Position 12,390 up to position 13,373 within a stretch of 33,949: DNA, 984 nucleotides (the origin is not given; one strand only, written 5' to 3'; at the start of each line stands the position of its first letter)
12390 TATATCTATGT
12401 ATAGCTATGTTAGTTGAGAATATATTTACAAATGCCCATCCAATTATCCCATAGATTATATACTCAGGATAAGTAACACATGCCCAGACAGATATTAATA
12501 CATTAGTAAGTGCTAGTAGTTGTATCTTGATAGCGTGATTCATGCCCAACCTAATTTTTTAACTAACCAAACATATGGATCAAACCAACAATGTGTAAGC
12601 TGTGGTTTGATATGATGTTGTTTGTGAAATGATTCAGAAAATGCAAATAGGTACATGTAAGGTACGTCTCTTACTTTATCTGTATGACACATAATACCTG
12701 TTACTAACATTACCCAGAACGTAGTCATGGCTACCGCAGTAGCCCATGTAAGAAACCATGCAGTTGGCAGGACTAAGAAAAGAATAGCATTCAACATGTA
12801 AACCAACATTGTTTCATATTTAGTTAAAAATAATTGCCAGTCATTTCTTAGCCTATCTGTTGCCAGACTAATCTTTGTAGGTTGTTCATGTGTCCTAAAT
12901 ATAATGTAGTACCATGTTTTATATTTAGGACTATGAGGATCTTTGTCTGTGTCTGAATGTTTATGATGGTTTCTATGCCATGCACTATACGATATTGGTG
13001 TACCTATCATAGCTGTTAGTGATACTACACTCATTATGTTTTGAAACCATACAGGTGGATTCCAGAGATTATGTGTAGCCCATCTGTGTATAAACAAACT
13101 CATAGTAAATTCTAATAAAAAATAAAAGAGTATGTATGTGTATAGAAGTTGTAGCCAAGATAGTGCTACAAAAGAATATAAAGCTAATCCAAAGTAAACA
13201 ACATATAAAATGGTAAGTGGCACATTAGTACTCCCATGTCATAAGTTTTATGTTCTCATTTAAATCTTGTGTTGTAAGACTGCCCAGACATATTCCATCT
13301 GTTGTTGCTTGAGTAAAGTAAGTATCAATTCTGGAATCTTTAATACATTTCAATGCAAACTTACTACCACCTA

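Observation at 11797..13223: Diverged tandem pair of compact Delta9-type membrane fatty-acid desaturases in the late operon of a ~34-kb podovirus-like phage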

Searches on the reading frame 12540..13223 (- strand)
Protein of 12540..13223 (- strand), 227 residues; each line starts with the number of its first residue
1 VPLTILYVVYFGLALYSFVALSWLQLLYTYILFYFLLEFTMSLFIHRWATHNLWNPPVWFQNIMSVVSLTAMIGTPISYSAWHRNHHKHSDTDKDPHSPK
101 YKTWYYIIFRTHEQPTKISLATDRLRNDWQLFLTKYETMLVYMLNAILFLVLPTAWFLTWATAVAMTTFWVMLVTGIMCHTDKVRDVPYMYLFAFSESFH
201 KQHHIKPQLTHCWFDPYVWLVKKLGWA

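Call 3: search_protein_families(library=pfam, proteins=[window:12540-13223:-], max_evalue=1)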
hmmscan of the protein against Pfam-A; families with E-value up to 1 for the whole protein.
window:12540-13223:- (227 aa): 2 families
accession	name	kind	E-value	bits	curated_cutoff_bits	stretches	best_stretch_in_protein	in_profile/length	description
PF00487.30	FA_desaturase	-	9.3e-10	39.1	29.7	1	22-218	2-235/253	Fatty acid desaturase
PF04116.19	FA_hydroxylase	-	0.0028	18.5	31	1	133-217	43-122/132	Fatty acid hydroxylase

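Call 4: search_protein_families(library=ncbifam, proteins=[window:12540-13223:-], max_evalue=1)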
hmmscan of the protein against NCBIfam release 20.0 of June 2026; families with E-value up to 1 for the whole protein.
window:12540-13223:- (227 aa): 1 family
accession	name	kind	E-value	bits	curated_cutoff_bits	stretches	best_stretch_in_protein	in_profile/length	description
NF049918.1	DesA_fam_desat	equivalog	0.00039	19.7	400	1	18-114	2-98/385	DesA family fatty acid desaturase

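Call 5: search_protein_families(library=phrogs, proteins=[window:12540-13223:-], max_evalue=0.01)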
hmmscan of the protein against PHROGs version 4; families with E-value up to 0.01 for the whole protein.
window:12540-13223:- (227 aa): 1 family
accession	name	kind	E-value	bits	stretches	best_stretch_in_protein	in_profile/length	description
phrog_35201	-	unknown function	7.1e-05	23.5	1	34-102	12-83/274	-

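Call 9: search_dna_similar(query=window:12540-13223:-, collection=phages, mode=protein, max_evalue=0.001, max_rows=40)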
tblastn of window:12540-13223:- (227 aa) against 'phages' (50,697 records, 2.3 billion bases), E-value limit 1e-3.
Records with a match: 1; places in all: 1; records where one place covers at least 80% of the query: 1.
Best place of each record, by identity: <60% 1.
By first word of the organism name: Pelagibacter 1.
By host as written in the record: Candidatus Pelagibacter ubique HTCC1062 1.
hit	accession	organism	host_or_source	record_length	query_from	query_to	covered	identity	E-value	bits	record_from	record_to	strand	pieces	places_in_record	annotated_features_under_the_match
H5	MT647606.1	Pelagibacter phage Mosig EXVC030M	Candidatus Pelagibacter ubique HTCC1062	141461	42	224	81%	29.7%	1e-17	87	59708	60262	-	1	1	putative FA_desaturase domain protein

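Call 11: find_homologous_proteins(query=window:12540-13223:-)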
Query window:12540-13223:- (227 aa): 41 proteins with E <= 0.001 among 258 candidates.
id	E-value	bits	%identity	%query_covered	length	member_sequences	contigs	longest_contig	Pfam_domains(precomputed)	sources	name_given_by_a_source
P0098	2.1e-152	524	100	100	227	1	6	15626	PF00487.31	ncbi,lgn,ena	-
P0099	4.6e-152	522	100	100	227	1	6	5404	PF00487.31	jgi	jgi:fatty-acid desaturase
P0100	2.3e-148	510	97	100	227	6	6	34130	PF00487.31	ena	-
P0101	5.1e-148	509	97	100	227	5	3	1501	PF00487.31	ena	-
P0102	2.3e-141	487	93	100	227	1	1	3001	PF00487.31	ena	-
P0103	1.5e-138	478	91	100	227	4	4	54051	PF00487.31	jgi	jgi:stearoyl-CoA desaturase (delta-9 desaturase)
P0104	3.9e-137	474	91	100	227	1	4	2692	PF00487.31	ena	-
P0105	1.9e-135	468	89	100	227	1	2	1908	PF00487.31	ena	-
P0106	9.9e-134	462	89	99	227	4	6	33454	PF00487.31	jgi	jgi:fatty-acid desaturase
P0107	8.0e-124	430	83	100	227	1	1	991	PF00487.31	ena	-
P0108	6.7e-123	427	82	100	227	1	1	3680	PF00487.31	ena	-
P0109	1.0e-122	426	97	82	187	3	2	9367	PF00487.31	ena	-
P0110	3.0e-122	425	81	100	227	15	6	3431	-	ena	-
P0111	1.6e-121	422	81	100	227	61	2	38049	PF00487.31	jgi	-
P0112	4.4e-121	421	81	100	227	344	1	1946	-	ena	-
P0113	5.3e-119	414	94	82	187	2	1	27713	PF00487.31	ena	-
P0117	4.2e-110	385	88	82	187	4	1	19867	PF00487.31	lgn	-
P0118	7.2e-110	384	73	100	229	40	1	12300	PF00487.31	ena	-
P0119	5.1e-109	382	72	100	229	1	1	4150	PF00487.31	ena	-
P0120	8.7e-109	381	87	82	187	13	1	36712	PF00487.31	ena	-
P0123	1.4e-93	331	76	82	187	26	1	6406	PF00487.31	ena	-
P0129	2.2e-59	219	77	56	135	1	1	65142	PF00487.31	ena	-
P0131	3.4e-51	192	42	98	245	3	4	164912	PF00487.31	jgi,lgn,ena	jgi:fatty-acid desaturase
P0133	1.6e-14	72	31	79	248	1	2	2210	PF00487.31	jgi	jgi:stearoyl-CoA desaturase (delta-9 desaturase)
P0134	5.5e-13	67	31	70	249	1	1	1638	PF00487.31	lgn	-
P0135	2.0e-9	55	34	64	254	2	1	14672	PF00487.31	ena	-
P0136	4.1e-8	51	41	28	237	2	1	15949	PF00487.31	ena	-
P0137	1.4e-6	46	26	80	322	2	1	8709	PF00487.31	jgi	jgi:stearoyl-CoA desaturase (delta-9 desaturase)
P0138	6.3e-6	44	28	79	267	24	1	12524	PF00487.31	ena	-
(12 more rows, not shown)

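Call 13: find_encoding_contigs(protein=P0098, flank=6000, max_places=6)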
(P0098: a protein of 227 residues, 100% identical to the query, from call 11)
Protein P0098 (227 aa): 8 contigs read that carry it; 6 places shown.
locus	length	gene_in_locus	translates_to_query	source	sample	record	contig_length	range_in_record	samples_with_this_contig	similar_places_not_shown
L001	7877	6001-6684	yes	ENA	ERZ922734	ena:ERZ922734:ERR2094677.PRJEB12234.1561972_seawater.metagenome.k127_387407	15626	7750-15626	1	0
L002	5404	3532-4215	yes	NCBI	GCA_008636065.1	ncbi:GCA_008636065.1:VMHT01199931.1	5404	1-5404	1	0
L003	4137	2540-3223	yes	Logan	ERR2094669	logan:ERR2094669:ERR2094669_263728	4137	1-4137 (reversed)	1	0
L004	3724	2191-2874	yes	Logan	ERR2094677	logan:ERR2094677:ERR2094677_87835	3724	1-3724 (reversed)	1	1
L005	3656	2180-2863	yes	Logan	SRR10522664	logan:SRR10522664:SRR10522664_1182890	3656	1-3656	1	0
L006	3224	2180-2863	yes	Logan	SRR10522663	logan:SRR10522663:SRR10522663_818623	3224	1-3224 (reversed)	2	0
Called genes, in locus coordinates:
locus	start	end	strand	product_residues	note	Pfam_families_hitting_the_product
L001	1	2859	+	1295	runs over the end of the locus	-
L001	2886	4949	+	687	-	PF13884:Peptidase_S74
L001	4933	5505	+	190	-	-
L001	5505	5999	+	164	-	-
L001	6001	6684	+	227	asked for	PF00487:FA_desaturase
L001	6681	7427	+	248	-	PF00487:FA_desaturase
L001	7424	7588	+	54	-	-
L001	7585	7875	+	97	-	?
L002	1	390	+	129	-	?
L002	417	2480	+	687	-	PF13884:Peptidase_S74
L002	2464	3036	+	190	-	-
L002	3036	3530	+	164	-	-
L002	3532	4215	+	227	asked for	PF00487:FA_desaturase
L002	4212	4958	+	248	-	PF00487:FA_desaturase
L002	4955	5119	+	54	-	-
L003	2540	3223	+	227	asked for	PF00487:FA_desaturase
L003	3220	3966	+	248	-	PF00487:FA_desaturase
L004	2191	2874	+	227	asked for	PF00487:FA_desaturase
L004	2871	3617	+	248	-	PF00487:FA_desaturase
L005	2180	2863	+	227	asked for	PF00487:FA_desaturase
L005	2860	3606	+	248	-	PF00487:FA_desaturase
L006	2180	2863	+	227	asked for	PF00487:FA_desaturase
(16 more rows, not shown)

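Call 14: find_encoding_contigs(protein=P0131, flank=8000, max_places=4)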
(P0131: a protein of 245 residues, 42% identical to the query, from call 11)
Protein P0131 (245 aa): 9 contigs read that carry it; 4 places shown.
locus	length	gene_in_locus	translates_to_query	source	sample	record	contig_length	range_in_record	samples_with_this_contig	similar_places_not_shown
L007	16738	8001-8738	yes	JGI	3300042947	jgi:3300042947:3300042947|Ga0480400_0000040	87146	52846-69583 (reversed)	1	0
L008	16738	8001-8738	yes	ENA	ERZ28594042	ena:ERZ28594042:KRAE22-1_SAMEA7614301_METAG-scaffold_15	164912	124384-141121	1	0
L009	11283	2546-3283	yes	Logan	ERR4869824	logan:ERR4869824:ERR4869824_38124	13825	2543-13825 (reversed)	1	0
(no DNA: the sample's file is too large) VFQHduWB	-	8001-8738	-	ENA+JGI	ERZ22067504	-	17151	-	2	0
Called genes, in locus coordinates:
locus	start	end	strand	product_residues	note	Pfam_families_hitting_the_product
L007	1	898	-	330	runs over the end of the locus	-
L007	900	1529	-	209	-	PF13661:2OG-FeII_Oxy_4 (faint)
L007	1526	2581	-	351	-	-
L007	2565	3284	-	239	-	-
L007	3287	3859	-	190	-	-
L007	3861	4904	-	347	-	-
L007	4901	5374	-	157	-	PF08007:JmjC_2 (faint), PF07883:Cupin_2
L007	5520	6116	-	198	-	-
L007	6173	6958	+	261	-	-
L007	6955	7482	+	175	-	PF05118:Asp_Arg_Hydrox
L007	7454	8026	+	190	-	-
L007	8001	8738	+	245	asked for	PF00487:FA_desaturase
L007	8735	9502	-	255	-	PF06508:QueC (weak)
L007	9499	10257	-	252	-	PF13186:SPASM (weak)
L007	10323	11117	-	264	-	PF06508:QueC (weak)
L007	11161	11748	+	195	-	-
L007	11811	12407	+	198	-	-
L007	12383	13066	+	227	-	PF05118:Asp_Arg_Hydrox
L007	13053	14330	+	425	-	-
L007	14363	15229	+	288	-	PF13186:SPASM (weak)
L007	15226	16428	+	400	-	PF04055:Radical_SAM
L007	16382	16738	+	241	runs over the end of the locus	-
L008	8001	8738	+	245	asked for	PF00487:FA_desaturase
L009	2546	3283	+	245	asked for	PF00487:FA_desaturase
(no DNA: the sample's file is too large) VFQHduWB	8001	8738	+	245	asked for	PF00487:FA_desaturase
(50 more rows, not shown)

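Call 17: search_solved_structures(query=window:12540-13223:-, max_evalue=1, show_alignments=2)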
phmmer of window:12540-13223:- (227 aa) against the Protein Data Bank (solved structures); distinct sequences matched with E-value up to 1: 2.
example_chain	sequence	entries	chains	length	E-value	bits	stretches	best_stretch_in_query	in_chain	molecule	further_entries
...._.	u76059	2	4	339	0.067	15.9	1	10-170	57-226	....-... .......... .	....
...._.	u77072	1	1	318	0.55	12.9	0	14-170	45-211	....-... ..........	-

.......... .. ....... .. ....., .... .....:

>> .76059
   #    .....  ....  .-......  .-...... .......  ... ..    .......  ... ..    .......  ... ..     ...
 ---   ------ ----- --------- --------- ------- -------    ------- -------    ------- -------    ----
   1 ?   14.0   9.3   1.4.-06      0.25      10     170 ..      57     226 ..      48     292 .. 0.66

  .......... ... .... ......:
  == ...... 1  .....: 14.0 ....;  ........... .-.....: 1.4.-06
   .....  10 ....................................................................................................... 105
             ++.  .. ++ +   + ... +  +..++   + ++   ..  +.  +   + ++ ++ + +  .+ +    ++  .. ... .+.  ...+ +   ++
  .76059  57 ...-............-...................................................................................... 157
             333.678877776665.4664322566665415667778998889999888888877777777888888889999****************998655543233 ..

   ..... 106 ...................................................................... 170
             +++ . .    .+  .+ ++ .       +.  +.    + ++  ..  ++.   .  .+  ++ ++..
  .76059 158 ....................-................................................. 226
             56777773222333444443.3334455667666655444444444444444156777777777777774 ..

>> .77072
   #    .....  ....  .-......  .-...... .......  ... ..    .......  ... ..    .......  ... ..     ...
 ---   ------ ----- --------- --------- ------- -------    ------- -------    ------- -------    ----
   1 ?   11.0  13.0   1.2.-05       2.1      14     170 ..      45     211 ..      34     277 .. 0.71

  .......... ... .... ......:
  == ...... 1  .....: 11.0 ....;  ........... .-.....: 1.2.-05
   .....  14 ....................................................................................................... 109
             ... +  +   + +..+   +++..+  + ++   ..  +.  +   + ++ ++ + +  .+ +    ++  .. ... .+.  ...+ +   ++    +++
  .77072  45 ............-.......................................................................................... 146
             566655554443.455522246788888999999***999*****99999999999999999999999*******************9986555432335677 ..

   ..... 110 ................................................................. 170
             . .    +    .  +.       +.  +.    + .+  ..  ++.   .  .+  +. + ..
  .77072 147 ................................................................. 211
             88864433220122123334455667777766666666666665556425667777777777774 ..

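Call 36: predict_structure(alignment_id=A2)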
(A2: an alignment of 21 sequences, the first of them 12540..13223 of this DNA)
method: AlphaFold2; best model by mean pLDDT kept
length: 227 residues; sequences in the alignment: 21
mean_pLDDT: 92.5   pTM: 0.89
mean pLDDT of the five models: 92.5, 92.3, 90.4, 89.1, 87.7
residues with pLDDT >= 90: 170; 70-90: 55; 50-70: 2; < 50: 0
segments of 3 or more residues with pLDDT < 50: none
pLDDT, mean of each block of 10 residues (from residue 1): 92 97 98 96 95 94 97 95 91 86 90 79 92 96 98 98 97 93 90 91 86 85 91
secondary structure, 60 per line:
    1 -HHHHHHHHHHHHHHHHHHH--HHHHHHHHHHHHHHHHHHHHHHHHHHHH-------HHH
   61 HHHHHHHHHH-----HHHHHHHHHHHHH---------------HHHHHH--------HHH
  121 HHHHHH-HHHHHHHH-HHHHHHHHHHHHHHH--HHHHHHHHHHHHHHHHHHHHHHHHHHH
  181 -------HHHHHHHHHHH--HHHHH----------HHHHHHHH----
elements in order: H2-20 H23-50 H58-70 H76-88 H104-109 H118-126 H128-135 H137-151 H154-180 H188-198 H201-205 H216-223

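Call 40: fold_search(model_id=the predicted structure, library=pdb)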
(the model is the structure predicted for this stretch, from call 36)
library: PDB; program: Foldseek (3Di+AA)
matches with E <= 10: 40; with E <= 0.001: 2
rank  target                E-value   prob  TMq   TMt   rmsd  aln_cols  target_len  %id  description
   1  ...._D                7.5e-04  1.00  0.74  0.56   4.3       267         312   16  Crystal Structure of Stearoyl-Coenzyme A Desaturase 1 (released 2015-06-24)
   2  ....                  9.4e-04  1.00  0.76  0.60   4.1       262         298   18  Crystal Structure of Human Integral Membrane Stearoyl-CoA Desaturase with Substrate (released 2015-06-17)
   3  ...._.                2.1e-03  1.00  0.72  0.53   4.5       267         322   16  Crystal Structure of Stearoyl-Coenzyme A Desaturase 1 (released 2015-06-24)
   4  7wu2_R                2.2e-01  0.13  0.16  0.14  20.2       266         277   15  Cryo-EM structure of the adhesion GPCR ADGRD1 in complex with miniGs (released 2022-04-27)
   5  7srr_R                1.4e+00  0.08  0.20  0.17  19.8       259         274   10  5-HT2B receptor bound to LSD in complex with heterotrimeric mini-Gq protein obtained by cryo-electron microscopy (cryo (released 2022-09-21)
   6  8yn7_R                1.9e+00  0.04  0.16  0.14  20.9       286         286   15  Cryo-EM structure of histamine H3 receptor in complex with immethridine and miniGo (released 2024-10-16)
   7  8x9t_R                2.1e+00  0.05  0.17  0.16  19.5       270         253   14  Identification, structure and agonist design of an androgen membrane receptor (released 2025-02-12)
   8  7ept_R                2.2e+00  0.04  0.15  0.14  19.3       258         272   15  Structural basis for the tethered peptide activation of adhesion GPCRs (released 2022-05-11)
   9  8iw4_R                2.8e+00  0.06  0.20  0.16  19.9       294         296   11  Cryo-EM structure of the SPE-bound mTAAR9-Gs complex (released 2023-05-31)
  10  2ycw_A                2.8e+00  0.04  0.18  0.15  19.9       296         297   11  TURKEY BETA1 ADRENERGIC RECEPTOR WITH STABILISING MUTATIONS AND BOUND ANTAGONIST CARAZOLOL (released 2011-06-01)
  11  9vj6_R                3.2e+00  0.04  0.18  0.15  20.1       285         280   11  Cryo-EM structure of 5-HT1AR-Gi3 in complex with F-15599 (released 2025-11-12)
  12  8ahx_E                3.3e+00  0.06  0.18  0.19  16.7       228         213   13  Cryo-EM structure of the nitrogen-fixation associated NADH:ferredoxin oxidoreductase RNF from Azotobacter vinelandii (released 2023-11-01)
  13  8yn5_R                3.5e+00  0.03  0.17  0.14  21.0       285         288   14  Cryo-EM structure of histamine H3 receptor in complex with histamine and Gi (released 2024-10-09)
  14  8xqw_M                3.8e+00  0.12  0.33  0.21  17.6       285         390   12  Cryo-EM structure of the Ycf2-FtsHi motor complex from Chlamydomonas reinhardtii in AMPPNP bound state (released 2024-09-11)
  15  7awq                  3.9e+00  0.02  0.13  0.10  18.9       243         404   12  Structure of the thermostabilized EAAT1 cryst-E386Q mutant in complex with L-ASP, sodium ions and the allosteric inhibit (released 2021-10-13)
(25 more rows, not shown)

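Call 69: find_related_loci(query=A2, collection=viral_contigs, flank=3000)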
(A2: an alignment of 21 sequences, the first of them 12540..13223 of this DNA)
Query A2 (227 aa) in viral_contigs; peptide patterns used: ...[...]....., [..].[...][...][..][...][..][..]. (x = any residue, [..] = any of these).
591 stretches matched a pattern; 566 encode a relative of the query (tblastn E <= 1e-3); the best 80 are kept; 80 distinct loci.
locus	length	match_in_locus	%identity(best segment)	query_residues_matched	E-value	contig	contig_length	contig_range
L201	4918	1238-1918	89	1-227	1e-137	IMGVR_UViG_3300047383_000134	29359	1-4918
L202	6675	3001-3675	89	3-227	4e-135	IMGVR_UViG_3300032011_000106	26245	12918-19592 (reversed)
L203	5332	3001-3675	85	3-227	2e-129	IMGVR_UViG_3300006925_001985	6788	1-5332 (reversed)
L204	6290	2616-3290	85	3-227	2e-129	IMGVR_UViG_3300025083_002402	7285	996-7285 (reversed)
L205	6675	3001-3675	85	3-227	2e-129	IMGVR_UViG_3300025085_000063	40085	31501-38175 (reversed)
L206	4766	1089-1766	82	1-226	8e-126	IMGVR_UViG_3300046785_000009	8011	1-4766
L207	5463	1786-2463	82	1-226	6e-126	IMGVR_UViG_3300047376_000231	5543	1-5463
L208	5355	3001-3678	82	1-226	5e-126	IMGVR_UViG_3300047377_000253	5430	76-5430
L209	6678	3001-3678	82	1-226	1e-125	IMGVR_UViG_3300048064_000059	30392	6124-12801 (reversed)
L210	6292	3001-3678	83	1-226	2e-124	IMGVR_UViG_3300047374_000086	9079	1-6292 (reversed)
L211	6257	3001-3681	81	1-227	7e-124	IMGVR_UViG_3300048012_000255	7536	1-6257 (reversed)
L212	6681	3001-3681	81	1-227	7e-124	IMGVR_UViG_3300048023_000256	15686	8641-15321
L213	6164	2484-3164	81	1-227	7e-124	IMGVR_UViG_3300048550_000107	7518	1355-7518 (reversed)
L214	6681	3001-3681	81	1-227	7e-124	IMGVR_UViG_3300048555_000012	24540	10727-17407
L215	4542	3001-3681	81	1-227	4e-124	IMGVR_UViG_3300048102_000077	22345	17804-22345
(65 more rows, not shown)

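Call 75: search_protein_families(library=pfam, proteins=[L007:6173-6958:+], max_evalue=0.01)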
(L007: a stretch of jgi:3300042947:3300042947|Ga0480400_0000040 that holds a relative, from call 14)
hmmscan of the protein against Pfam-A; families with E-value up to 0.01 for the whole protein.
L007:6173-6958:+ (261 aa): 0 families

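Call 76: search_protein_families(library=padloc, proteins=[window:12540-13223:-], max_evalue=0.01)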
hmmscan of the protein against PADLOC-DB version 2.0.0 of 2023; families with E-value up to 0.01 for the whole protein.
window:12540-13223:- (227 aa): 0 families

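Call 87: list_cluster_members(proteins=[P0169, window:12540-13223:-, window:11797-12543:-])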
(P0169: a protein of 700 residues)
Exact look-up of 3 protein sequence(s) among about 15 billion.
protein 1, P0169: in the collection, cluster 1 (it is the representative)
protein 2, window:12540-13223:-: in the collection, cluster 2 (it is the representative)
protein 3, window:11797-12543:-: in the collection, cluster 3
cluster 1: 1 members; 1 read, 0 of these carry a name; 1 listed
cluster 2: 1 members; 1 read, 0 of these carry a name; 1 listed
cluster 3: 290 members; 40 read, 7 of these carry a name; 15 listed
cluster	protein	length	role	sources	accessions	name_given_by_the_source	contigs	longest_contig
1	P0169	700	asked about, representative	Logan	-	-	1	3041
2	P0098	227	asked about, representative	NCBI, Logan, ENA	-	-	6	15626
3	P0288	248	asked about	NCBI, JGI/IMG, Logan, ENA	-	stearoyl-CoA desaturase (delta-9 desaturase)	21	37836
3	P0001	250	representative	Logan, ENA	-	-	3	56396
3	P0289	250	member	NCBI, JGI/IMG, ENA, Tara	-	strand:+ start:3296 stop:4048 length:753 start_codon:yes stop_codon:yes gene_type:complete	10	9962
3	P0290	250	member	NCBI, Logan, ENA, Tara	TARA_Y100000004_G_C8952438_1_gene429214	strand:+ start:1966 stop:2718 length:753 start_codon:yes stop_codon:yes gene_type:complete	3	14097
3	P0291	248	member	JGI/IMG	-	stearoyl-CoA desaturase (delta-9 desaturase)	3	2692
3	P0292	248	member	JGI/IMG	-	stearoyl-CoA desaturase (delta-9 desaturase)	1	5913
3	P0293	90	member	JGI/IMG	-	fatty-acid desaturase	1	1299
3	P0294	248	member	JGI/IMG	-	stearoyl-CoA desaturase (delta-9 desaturase)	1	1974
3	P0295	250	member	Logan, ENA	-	-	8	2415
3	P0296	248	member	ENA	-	-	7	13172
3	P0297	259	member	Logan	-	-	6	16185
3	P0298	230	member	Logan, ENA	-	-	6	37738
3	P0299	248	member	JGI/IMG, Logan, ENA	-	-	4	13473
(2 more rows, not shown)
